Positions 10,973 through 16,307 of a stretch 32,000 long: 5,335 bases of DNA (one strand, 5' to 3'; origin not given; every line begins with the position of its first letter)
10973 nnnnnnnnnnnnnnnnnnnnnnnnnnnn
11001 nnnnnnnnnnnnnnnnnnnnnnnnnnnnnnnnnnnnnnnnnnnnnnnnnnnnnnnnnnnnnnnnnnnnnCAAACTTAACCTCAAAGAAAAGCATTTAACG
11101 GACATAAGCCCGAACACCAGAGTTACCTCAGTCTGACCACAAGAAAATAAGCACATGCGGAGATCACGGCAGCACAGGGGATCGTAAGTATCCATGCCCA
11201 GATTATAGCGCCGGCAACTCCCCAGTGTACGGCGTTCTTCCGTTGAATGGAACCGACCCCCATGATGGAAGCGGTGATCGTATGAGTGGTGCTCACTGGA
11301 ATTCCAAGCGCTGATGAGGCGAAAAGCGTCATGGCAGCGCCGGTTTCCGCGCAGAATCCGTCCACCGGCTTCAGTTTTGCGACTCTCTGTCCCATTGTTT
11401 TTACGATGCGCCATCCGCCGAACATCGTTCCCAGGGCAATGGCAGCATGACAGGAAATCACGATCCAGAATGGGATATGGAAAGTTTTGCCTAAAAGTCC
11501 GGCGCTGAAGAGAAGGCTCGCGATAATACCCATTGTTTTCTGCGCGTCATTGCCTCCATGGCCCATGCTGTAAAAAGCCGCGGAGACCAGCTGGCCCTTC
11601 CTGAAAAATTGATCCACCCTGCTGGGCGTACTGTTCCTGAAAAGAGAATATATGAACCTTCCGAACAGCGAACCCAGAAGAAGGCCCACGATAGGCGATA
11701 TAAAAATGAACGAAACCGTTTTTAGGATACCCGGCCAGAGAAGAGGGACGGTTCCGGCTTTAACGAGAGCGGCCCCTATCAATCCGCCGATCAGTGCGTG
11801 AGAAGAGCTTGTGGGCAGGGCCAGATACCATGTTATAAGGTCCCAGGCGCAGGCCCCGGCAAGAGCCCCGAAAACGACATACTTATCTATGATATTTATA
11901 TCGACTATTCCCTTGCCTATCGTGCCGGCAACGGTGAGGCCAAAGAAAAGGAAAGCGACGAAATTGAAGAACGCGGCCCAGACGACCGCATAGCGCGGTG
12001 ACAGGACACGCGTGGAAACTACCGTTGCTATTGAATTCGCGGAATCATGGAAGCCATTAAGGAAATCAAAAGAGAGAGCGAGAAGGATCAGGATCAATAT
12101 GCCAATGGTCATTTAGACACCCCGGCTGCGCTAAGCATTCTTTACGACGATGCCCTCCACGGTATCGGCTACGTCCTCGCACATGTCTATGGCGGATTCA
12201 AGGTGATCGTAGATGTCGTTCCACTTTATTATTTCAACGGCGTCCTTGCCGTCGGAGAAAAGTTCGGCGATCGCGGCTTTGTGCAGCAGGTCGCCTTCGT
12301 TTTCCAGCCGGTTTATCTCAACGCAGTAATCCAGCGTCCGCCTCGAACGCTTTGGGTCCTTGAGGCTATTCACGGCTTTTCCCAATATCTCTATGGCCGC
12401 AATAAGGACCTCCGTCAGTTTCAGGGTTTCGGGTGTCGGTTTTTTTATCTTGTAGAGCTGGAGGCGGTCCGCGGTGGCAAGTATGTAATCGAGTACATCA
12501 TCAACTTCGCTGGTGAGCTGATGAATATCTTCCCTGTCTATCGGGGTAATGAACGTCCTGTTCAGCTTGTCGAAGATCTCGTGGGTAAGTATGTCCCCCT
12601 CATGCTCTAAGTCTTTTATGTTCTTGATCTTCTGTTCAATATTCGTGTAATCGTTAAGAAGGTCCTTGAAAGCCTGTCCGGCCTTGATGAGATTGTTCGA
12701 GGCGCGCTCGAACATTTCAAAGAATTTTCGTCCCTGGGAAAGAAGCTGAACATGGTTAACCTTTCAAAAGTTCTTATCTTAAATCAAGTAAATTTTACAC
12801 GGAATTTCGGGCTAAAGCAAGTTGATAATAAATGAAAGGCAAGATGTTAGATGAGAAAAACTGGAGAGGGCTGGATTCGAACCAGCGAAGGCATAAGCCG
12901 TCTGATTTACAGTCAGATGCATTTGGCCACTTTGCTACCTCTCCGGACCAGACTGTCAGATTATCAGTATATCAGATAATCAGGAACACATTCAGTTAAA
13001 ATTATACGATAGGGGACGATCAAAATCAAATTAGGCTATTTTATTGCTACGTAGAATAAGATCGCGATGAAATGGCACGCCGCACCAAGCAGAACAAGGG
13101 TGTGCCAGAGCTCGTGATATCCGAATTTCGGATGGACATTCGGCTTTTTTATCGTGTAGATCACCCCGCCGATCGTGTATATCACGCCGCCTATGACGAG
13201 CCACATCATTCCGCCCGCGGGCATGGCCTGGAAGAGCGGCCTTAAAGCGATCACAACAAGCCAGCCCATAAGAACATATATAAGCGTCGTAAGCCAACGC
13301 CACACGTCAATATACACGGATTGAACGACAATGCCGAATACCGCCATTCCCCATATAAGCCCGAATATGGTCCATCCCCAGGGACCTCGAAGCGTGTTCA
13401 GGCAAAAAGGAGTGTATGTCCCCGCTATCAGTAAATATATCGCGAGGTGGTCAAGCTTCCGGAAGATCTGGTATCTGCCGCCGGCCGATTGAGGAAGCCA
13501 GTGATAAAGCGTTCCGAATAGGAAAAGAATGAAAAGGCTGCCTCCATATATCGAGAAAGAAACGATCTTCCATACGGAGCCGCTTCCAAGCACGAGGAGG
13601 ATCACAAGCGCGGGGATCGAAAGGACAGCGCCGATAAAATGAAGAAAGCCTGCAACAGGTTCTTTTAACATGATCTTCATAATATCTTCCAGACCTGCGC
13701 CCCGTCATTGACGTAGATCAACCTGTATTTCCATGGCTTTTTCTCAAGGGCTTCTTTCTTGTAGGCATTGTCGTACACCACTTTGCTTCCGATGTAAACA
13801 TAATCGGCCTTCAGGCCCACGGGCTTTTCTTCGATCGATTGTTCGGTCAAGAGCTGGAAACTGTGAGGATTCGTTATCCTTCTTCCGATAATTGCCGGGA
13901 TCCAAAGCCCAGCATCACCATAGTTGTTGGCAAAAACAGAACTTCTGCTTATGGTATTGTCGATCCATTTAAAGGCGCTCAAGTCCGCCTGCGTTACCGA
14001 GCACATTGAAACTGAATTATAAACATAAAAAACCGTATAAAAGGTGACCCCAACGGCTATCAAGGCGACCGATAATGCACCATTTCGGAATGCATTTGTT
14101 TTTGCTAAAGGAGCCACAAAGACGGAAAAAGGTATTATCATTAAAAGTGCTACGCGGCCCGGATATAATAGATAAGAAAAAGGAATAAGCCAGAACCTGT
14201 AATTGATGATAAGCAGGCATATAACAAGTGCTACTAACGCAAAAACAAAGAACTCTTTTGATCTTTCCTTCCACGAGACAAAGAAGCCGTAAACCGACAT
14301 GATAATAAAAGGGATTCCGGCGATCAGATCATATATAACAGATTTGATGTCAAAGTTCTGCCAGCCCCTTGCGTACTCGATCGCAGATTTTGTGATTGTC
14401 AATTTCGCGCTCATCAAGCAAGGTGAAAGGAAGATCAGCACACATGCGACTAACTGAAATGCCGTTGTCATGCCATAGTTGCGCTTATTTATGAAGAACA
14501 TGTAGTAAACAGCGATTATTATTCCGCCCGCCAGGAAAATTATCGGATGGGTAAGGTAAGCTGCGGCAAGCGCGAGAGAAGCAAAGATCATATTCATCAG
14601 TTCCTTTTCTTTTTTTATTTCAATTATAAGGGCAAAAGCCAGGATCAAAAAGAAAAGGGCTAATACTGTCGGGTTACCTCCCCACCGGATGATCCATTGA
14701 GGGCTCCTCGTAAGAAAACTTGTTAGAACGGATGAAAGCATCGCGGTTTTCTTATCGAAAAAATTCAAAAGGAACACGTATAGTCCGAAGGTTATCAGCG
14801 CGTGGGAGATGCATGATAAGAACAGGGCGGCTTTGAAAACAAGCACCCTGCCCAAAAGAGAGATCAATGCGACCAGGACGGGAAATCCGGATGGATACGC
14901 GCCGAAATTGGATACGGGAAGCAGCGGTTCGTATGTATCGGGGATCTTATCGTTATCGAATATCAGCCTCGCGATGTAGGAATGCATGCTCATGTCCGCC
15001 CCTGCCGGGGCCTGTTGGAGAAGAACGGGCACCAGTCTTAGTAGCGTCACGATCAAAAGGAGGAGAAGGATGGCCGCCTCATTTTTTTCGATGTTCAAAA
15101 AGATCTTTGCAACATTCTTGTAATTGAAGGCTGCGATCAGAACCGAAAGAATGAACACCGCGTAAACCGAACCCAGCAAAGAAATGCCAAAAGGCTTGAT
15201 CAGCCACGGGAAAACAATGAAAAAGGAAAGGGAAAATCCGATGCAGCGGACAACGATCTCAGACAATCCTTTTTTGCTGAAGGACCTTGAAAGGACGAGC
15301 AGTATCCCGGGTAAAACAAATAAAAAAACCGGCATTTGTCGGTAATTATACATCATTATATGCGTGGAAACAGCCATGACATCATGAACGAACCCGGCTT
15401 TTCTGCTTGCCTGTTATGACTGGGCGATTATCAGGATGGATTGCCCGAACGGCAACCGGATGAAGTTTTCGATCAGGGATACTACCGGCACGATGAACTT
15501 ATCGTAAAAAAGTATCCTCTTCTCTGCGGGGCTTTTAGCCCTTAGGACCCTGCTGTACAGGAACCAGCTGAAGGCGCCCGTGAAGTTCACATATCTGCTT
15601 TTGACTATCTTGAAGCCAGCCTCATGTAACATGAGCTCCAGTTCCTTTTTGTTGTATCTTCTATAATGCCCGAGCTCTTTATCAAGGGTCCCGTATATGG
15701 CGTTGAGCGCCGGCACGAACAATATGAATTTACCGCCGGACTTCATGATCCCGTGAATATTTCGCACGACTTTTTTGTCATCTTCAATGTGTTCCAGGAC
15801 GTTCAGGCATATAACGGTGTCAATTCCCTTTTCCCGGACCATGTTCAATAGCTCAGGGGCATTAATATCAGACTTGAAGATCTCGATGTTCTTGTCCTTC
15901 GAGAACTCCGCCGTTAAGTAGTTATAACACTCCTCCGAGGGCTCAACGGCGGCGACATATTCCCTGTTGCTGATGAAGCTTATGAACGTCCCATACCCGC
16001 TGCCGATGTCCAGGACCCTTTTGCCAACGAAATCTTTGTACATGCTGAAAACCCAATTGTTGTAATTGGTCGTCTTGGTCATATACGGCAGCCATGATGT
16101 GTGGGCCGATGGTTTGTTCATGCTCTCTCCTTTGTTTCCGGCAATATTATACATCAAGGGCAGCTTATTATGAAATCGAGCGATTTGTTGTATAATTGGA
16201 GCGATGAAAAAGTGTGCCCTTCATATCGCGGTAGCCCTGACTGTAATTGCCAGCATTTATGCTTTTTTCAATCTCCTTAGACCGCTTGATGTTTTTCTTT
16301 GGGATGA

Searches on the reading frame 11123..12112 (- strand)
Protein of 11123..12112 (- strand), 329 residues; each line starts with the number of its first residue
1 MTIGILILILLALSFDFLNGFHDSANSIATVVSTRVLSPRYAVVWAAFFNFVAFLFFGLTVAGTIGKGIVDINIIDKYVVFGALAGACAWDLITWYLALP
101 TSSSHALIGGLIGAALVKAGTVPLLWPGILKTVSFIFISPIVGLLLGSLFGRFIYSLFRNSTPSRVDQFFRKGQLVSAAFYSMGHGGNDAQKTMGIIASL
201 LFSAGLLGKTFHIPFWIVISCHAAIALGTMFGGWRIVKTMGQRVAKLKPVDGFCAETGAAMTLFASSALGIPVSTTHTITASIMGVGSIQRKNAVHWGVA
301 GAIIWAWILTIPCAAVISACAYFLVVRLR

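Call 42: search_protein_families(library=pfam, proteins=[window:11123-12112:-], max_evalue=0.0001)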
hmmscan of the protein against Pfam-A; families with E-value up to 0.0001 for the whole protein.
window:11123-12112:- (329 aa): 1 family
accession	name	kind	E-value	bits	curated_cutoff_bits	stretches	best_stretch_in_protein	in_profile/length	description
PF01384.25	PHO4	-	1.5e-95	320.6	33.7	1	19-318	1-350/350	Phosphate transporter family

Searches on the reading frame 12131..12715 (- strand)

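Call 42: search_protein_families(library=pfam, proteins=[window:12131-12715:-], max_evalue=0.0001)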
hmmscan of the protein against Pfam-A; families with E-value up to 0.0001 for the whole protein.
window:12131-12715:- (194 aa): 1 family
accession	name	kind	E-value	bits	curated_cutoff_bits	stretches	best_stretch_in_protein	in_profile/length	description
PF01865.21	PhoU_div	-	8.6e-32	110.7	24.4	1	3-192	18-214/214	Protein of unknown function DUF47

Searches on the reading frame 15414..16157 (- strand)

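Call 6: search_protein_families(library=pfam, proteins=[window:15414-16157:-], max_evalue=0.1)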
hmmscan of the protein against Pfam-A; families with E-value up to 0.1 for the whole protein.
window:15414-16157:- (247 aa): 15 families
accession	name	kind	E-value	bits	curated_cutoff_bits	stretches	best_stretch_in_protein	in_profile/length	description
PF13489.12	Methyltransf_23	-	1.2e-15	58.1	27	1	42-186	20-163/164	Methyltransferase domain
PF08241.18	Methyltransf_11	-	6.3e-12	46.4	21.2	1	49-146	1-95/95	Methyltransferase domain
PF08242.18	Methyltransf_12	-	1.7e-11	45.2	30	1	49-144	1-98/98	Methyltransferase domain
PF13649.12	Methyltransf_25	-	3.8e-10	40.8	27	1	48-142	1-97/97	Methyltransferase domain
PF13847.12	Methyltransf_31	-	2.9e-07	30.7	27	1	45-149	4-112/145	Methyltransferase domain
PF05219.18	DREV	-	0.0006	19.5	26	1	39-146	89-186/265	DREV methyltransferase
PF01234.23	NNMT_PNMT_TEMT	-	0.00082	19.1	25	1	67-190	114-240/261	NNMT/PNMT/TEMT family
PF01728.25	FtsJ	-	0.001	19.5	24.1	1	44-117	21-97/181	FtsJ-like methyltransferase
PF01269.23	Fibrillarin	-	0.0016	18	27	1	44-161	71-188/227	Fibrillarin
PF00398.26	RrnaAD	-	0.004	16.7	24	1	47-123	33-96/263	Ribosomal RNA adenine dimethylase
PF02353.26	CMAS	-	0.0042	16.9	27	1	45-146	63-164/273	Mycolic acid cyclopropane synthetase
PF07021.18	MetW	-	0.0079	16.3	21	1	45-137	14-101/193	Methionine biosynthesis protein MetW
PF01209.24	Ubie_methyltran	-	0.011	15.5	20.1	0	45-146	48-151/233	ubiE/COQ5 methyltransferase family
PF08003.17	Methyltransf_9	-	0.026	13.9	23.8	1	41-147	112-218/315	Protein of unknown function (DUF1698)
PF05175.20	MTS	-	0.082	13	23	0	44-117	31-104/170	Methyltransferase small domain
